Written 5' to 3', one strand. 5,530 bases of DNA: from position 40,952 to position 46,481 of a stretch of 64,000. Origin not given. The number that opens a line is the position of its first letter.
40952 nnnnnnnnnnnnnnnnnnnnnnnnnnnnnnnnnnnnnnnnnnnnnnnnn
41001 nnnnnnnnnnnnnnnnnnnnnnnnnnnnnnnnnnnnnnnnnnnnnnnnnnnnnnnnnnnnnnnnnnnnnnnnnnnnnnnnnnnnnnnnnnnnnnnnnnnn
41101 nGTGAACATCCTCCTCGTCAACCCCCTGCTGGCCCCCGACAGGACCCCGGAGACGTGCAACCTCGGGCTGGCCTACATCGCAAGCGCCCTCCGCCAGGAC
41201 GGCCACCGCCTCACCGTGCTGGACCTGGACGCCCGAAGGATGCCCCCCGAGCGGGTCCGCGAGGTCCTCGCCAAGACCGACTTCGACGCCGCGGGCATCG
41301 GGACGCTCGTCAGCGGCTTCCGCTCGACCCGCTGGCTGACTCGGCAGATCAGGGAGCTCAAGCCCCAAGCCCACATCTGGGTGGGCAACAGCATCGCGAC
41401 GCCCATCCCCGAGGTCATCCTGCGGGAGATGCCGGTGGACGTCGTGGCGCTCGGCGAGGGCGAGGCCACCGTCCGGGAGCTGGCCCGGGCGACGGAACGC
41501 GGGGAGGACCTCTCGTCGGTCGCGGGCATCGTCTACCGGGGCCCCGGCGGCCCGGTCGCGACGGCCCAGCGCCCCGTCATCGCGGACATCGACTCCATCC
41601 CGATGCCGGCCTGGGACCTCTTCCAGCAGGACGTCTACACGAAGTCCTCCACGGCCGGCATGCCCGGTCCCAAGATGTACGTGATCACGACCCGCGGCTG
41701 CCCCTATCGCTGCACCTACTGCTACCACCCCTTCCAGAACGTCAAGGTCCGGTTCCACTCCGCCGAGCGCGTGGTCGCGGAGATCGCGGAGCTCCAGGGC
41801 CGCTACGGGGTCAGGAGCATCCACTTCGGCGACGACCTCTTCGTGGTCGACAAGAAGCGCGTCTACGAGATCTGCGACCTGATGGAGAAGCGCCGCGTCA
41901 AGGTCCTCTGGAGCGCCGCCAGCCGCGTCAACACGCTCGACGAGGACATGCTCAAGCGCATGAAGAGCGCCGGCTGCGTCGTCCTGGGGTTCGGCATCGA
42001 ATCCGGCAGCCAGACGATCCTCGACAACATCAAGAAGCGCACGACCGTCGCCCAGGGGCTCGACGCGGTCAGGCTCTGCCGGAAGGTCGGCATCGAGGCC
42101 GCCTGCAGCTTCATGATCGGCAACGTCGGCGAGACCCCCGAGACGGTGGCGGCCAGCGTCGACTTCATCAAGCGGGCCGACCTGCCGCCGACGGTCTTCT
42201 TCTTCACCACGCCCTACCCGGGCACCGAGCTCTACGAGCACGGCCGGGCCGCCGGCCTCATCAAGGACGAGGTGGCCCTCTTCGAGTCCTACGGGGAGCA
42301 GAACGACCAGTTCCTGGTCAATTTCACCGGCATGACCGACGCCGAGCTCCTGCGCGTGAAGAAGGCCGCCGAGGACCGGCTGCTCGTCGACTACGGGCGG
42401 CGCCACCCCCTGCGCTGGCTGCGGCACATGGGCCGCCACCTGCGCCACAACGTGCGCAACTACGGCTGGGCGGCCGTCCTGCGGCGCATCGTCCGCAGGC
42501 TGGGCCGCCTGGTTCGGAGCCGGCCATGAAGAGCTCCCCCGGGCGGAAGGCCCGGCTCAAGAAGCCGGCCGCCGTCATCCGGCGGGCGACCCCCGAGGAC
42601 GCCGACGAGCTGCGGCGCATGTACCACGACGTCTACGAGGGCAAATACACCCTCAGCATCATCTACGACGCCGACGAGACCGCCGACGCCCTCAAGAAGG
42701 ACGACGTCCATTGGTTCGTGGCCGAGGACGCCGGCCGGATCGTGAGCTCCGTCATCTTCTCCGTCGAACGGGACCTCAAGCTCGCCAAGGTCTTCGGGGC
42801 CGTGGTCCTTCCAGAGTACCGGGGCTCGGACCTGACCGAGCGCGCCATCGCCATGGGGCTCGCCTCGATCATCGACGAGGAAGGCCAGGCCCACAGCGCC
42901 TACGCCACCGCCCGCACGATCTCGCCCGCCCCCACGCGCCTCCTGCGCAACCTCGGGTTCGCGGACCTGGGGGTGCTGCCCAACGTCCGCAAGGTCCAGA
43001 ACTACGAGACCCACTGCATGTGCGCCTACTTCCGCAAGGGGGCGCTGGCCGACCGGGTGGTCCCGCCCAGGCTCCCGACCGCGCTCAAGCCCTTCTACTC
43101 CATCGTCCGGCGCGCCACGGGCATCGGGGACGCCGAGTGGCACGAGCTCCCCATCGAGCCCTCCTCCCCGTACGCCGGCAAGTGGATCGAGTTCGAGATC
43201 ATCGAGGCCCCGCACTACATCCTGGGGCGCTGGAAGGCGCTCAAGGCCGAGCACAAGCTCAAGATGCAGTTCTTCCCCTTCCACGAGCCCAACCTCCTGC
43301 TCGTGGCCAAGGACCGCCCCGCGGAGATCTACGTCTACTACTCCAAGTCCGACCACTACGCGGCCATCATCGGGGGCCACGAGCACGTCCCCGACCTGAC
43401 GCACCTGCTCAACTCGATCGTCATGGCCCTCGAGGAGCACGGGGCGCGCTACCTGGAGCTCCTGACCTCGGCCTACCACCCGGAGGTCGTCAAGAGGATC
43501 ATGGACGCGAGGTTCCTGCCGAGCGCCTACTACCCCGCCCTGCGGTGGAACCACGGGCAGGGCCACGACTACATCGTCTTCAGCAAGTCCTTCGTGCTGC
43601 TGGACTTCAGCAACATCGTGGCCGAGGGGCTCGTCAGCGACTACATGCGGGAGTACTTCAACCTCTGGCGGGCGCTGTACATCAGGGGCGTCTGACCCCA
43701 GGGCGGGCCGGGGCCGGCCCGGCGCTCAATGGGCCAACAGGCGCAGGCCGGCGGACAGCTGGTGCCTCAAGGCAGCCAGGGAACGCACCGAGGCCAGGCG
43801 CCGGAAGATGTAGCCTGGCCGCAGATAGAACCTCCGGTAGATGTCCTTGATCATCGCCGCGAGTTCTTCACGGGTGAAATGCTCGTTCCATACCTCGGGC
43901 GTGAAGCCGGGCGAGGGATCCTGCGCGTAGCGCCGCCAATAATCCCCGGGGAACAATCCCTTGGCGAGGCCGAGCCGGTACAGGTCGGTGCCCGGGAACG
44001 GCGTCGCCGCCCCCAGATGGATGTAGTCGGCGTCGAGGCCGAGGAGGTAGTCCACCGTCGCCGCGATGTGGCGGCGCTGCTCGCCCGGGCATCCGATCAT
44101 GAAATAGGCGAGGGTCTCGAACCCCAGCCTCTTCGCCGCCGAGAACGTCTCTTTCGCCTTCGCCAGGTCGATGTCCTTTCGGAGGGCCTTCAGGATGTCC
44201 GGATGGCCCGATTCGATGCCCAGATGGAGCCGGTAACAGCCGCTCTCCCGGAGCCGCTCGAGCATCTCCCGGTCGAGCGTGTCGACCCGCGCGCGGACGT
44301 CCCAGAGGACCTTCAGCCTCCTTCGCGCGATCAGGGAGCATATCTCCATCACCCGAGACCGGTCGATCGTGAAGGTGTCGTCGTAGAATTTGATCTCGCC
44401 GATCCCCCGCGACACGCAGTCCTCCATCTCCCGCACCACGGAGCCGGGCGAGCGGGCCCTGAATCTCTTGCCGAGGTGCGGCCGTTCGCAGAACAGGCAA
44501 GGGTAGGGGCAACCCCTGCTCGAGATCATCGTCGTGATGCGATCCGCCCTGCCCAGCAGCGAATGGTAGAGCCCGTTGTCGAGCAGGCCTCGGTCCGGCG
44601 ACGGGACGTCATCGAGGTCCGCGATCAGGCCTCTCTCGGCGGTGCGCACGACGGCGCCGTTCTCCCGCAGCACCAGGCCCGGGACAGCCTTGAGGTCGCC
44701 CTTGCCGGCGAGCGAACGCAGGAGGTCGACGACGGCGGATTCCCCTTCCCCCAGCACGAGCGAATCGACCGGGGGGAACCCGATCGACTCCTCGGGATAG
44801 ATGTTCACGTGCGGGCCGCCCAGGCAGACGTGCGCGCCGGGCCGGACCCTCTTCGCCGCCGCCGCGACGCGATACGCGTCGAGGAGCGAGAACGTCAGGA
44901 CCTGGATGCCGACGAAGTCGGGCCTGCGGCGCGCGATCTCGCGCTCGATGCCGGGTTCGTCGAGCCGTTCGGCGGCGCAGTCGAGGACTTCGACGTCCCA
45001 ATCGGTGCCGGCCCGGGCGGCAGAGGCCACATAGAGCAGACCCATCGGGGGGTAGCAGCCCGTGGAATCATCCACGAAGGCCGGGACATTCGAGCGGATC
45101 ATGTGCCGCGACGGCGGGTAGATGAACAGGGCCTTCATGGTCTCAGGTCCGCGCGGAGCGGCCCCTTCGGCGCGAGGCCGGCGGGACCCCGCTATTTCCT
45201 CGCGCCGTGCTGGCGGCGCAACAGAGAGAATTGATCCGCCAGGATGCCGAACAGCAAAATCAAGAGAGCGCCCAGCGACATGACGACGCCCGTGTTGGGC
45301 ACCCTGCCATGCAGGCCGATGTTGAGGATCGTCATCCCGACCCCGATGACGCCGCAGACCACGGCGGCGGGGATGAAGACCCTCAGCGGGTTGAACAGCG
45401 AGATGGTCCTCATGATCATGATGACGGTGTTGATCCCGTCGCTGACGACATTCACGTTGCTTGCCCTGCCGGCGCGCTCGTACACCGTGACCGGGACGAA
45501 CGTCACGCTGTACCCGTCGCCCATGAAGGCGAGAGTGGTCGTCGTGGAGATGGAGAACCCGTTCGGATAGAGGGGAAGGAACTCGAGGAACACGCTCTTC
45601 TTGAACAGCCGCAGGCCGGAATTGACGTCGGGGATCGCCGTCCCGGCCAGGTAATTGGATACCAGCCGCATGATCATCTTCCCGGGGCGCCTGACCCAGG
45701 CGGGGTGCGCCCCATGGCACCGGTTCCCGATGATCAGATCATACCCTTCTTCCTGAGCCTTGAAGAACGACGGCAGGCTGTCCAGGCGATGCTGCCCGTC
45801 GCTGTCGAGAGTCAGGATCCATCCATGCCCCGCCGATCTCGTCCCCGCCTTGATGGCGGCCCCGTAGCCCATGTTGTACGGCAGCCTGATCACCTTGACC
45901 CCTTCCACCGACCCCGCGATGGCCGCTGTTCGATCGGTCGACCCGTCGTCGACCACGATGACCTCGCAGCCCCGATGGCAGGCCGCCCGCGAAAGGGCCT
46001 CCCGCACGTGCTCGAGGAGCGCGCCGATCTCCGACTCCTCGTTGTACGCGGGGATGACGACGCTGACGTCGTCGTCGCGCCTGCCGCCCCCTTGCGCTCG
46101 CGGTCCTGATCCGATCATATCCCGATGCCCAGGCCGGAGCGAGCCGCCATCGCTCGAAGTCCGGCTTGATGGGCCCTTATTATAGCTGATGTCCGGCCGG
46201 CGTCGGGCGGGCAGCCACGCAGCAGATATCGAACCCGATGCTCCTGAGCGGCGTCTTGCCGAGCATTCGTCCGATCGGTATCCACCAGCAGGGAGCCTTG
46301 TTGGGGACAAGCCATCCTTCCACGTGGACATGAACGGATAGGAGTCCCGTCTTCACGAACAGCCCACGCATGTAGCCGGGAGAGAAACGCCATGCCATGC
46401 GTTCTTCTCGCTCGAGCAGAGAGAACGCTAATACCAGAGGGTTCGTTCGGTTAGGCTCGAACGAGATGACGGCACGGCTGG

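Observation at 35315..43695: TetR-headed, translationally coupled operon: LuxC-reductase::PaaK-ligase fusion, MFS exporter, two double-GNAT-like proteins and a B12 radical SAM; candidate uncharacterised acyl/aldehyde-metabolite pathway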

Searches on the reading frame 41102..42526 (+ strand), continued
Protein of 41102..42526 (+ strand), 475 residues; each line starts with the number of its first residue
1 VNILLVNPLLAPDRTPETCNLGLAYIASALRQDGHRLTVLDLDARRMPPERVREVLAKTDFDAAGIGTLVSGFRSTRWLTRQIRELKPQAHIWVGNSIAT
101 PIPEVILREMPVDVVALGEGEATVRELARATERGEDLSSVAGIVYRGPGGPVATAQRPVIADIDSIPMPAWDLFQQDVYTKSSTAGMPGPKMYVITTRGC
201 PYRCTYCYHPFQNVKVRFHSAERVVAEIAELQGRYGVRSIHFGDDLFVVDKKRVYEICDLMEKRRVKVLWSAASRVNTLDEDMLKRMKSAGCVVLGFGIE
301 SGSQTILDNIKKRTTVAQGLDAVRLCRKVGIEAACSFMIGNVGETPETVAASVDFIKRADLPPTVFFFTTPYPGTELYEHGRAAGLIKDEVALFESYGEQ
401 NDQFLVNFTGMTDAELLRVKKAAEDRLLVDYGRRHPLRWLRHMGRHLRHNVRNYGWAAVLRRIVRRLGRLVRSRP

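Call 101: fold_search(model_id=the predicted structure, library=pdb)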
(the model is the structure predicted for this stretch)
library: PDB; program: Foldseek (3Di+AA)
matches with E <= 10: 1902; with E <= 0.001: 143
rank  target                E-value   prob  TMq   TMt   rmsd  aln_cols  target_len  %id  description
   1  6fd2_B                8.3e-27  1.00  0.74  0.77   3.4       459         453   23  Radical SAM 1,2-diol dehydratase AprD4 in complex with its substrate paromamine (released 2018-01-17)
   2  6wtf_A                1.1e-26  1.00  0.68  0.60   4.4       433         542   21  Structure of radical S-adenosylmethionine methyltransferase, TsrM, from Kitasatospora setae with tryptophan substrate  (released 2020-12-23)
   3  6wte_A                3.7e-26  1.00  0.71  0.60   7.5       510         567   20  Structure of radical S-adenosylmethionine methyltransferase, TsrM, from Kitasatospora setae with cobalamin and [4Fe-4S (released 2020-12-23)
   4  6wte_B                5.0e-26  1.00  0.68  0.62   4.4       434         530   22  Structure of radical S-adenosylmethionine methyltransferase, TsrM, from Kitasatospora setae with cobalamin and [4Fe-4S (released 2020-12-23)
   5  6wtf_B                5.6e-26  1.00  0.67  0.60   4.9       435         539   21  Structure of radical S-adenosylmethionine methyltransferase, TsrM, from Kitasatospora setae with tryptophan substrate  (released 2020-12-23)
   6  6fd2_A                1.9e-25  1.00  0.73  0.76   3.4       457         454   23  Radical SAM 1,2-diol dehydratase AprD4 in complex with its substrate paromamine (released 2018-01-17)
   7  9ccb                  3.7e-24  1.00  0.65  0.73   8.4       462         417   21  X-ray crystal structure of methyl-coenzyme M reductase glutamine methylase (MgmA) from Methanothermobacter marburgensis  (released 2025-01-01)
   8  5ul4                  7.4e-23  1.00  0.65  0.43  12.6       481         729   19  Structure of Cobalamin-dependent S-adenosylmethionine radical enzyme OxsB with aqua-cobalamin and S-adenosylmethionine b (released 2017-04-19)
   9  5ul3                  2.3e-22  1.00  0.65  0.44  13.4       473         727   19  Structure of Cobalamin-dependent S-adenosylmethionine radical enzyme OxsB with aqua-cobalamin bound (released 2017-04-19)
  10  9n1d                  4.5e-22  1.00  0.65  0.50   3.9       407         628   19  Crystal structure of CysS from Corallococcus sp. CA054B with 5'-deoxyadenosine and methionine bound (released 2026-01-28)
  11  9n1b                  7.7e-22  1.00  0.65  0.50   3.8       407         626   18  Crystal structure of CysS from Corallococcus sp. CA054B with 5'-deoxyadenosine, methionine, and pantetheinylated 3-metho (released 2026-01-28)
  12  9n1c                  8.7e-22  1.00  0.64  0.50   3.9       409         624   18  Crystal structure of CysS from Corallococcus sp. CA054B with 5'-deoxyadenosine, methionine, and pantetheinylated 3-ethox (released 2026-01-28)
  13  5ul2                  1.6e-21  1.00  0.64  0.43  13.1       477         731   19  Structure of Apo, SeMet-labeled Cobalamin-dependent S-adenosylmethionine radical enzyme OxsB (released 2017-04-19)
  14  7kdy_A                5.9e-19  1.00  0.65  0.48   4.5       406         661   17  Crystal structure of Streptomyces tokunonesis TokK with hydroxycobalamin, 5'-deoxyadenosine, methionine, and (2R)-pant (released 2022-01-12)
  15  7kdx_B                1.0e-18  1.00  0.66  0.48   4.2       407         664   17  Crystal structure of Streptomyces tokunonesis TokK with hydroxycobalamin, 5'-deoxyadenosine, and methionine (released 2022-01-12)
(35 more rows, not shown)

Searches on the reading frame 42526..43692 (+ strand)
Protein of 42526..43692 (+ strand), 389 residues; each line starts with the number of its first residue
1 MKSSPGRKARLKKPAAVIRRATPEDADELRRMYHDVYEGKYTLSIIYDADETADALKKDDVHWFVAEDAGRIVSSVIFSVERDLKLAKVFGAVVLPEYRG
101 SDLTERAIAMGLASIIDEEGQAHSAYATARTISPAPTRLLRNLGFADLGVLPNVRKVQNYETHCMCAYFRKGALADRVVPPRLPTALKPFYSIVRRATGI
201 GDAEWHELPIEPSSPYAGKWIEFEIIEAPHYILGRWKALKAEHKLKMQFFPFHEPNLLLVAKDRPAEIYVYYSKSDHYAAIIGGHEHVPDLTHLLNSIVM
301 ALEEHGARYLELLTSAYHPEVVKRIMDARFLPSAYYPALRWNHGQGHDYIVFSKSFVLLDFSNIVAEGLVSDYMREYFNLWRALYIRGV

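Call 9: search_protein_families(library=pfam, proteins=[window:42526-43692:+], max_evalue=0.01)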
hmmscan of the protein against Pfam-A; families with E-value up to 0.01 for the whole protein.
window:42526-43692:+ (389 aa): 2 families
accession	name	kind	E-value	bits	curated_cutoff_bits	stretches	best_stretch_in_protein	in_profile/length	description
PF00583.31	Acetyltransf_1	-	0.00039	21.1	20.7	1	45-118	17-91/116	Acetyltransferase (GNAT) family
PF13527.13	Acetyltransf_9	-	0.0023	18.4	25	1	18-116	2-102/127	Acetyltransferase (GNAT) domain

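Call 10: search_protein_families(library=ncbifam, proteins=[window:42526-43692:+], max_evalue=0.01)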
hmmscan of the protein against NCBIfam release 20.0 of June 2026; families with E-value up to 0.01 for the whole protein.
window:42526-43692:+ (389 aa): 1 family
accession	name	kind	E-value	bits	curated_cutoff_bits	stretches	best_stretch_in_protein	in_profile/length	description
TIGR03827.1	GNAT_ablB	equivalog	2e-08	34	205.1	1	15-154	115-249/266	putative beta-lysine N-acetyltransferase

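Call 36: search_solved_structures(query=window:42526-43692:+, max_evalue=10)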
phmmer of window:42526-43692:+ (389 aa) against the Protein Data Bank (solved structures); distinct sequences matched with E-value up to 10: 1.
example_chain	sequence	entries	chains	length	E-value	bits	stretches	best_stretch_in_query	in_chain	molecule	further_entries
3fw2_A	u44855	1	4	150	1.5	11.3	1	26-103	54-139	thiol-disulfide oxidoreductase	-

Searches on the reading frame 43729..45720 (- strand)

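Call 14: search_protein_families(library=pfam, proteins=[window:43729-45720:-], max_evalue=0.001)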
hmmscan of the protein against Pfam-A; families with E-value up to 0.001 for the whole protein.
window:43729-45720:- (664 aa): 2 families
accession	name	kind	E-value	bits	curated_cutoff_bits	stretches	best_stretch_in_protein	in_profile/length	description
PF04055.27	Radical_SAM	-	2.2e-24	86.9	29.5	1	398-559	1-166/166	Radical SAM superfamily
PF02310.24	B12-binding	-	5.2e-22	78.4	32.1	1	216-333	5-120/121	B12 binding domain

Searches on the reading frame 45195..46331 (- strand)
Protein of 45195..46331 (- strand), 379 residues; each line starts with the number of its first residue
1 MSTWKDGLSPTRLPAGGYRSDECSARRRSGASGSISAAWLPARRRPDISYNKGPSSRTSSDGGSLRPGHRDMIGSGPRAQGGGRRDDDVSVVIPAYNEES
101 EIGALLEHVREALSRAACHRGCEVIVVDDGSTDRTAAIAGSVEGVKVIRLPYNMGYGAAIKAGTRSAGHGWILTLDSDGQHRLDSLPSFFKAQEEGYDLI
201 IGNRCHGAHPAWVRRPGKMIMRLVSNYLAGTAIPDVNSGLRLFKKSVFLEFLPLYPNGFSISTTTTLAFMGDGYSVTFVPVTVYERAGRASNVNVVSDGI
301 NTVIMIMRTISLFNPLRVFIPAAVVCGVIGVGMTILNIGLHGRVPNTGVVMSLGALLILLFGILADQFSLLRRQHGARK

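Call 14: search_protein_families(library=pfam, proteins=[window:45195-46331:-], max_evalue=0.001)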
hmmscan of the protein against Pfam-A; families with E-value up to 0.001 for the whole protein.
window:45195-46331:- (379 aa): 2 families
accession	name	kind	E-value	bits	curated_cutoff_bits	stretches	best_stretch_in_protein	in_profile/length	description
PF00535.33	Glycos_transf_2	-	1.1e-29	104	23.3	1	90-248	1-164/168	Glycosyl transferase family 2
PF13641.12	Glyco_tranf_2_3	-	0.00017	22.1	27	1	88-178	2-96/230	Glycosyltransferase like family 2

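Call 88: search_protein_families(library=ncbifam, proteins=[window:45195-46331:-], max_evalue=0.001)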
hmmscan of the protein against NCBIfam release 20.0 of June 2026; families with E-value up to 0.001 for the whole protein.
window:45195-46331:- (379 aa): 16 families
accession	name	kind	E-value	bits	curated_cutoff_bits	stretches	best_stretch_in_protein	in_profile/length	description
TIGR04182.1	glyco_TIGR04182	equivalog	6.7e-28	97.9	325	1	88-374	1-288/293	S-layer glycoprotein N-glycosyltransferase AglJ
NF041391.1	DPhHxTase_Halo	equivalog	3e-23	81.9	375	1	95-306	3-205/213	dolichyl-phosphate hexose transferase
NF058614.1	PPMAGASynPpgS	equivalog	1.5e-22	80.1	370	1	88-303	1-216/226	polyprenyl-phospho-N-acetylgalactosaminyl synthase PpgS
NF007986.1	PRK10714.1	equivalog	1.2e-19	70.4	529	1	87-363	6-278/316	undecaprenyl-phosphate 4-deoxy-4-formamido-L-arabinose transferase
NF047588.1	GlcsyltransPgfSStrep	equivalog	1e-16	61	500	1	89-254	3-170/308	glycosyltransferase PgfS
TIGR04283.1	glyco_like_mftF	equivalog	1.2e-13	51.2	182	1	89-183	1-87/221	TIGR04283 family arsenosugar biosynthesis glycosyltransferase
TIGR03965.1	mycofact_glyco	equivalog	2.5e-13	49.7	280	1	84-180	71-166/467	mycofactocin biosynthesis glycosyltransferase MftF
NF041875.1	EPS_EpsD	equivalog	2.6e-11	43.5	370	1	89-233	1-149/325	exopolysaccharide biosynthesis glycosyltransferase EpsD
NF010496.0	PRK13915.1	equivalog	4.2e-10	39.2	262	1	85-148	29-89/307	glucosyl-3-phosphoglycerate synthase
TIGR03937.1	PgaC_IcaA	equivalog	1.2e-09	37.6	422.3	1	87-179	45-136/407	poly-beta-1,6-N-acetyl-D-glucosamine synthase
NF047683.1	TeichurnBiosyTuaG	equivalog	2.3e-07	30.7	400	1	86-186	5-104/252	teichuronic acid biosynthesis protein TuaG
NF038302.1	EPS_HpsE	equivalog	7.5e-06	25.1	300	1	88-140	2-52/307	hormogonium polysaccharide biosynthesis glycosyltransferase HpsE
NF007482.0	PRK10073.1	equivalog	7.6e-06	25.1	423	1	87-142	6-56/334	glycosyltransferase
TIGR04242.1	nodulat_NodC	equivalog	8.6e-06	25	550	1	87-184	48-147/395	chitooligosaccharide synthase NodC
NF045692.1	OglycostaseCruG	equivalog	7.5e-05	21.8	600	1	88-200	42-160/386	2'-O-glycosyltransferase CruG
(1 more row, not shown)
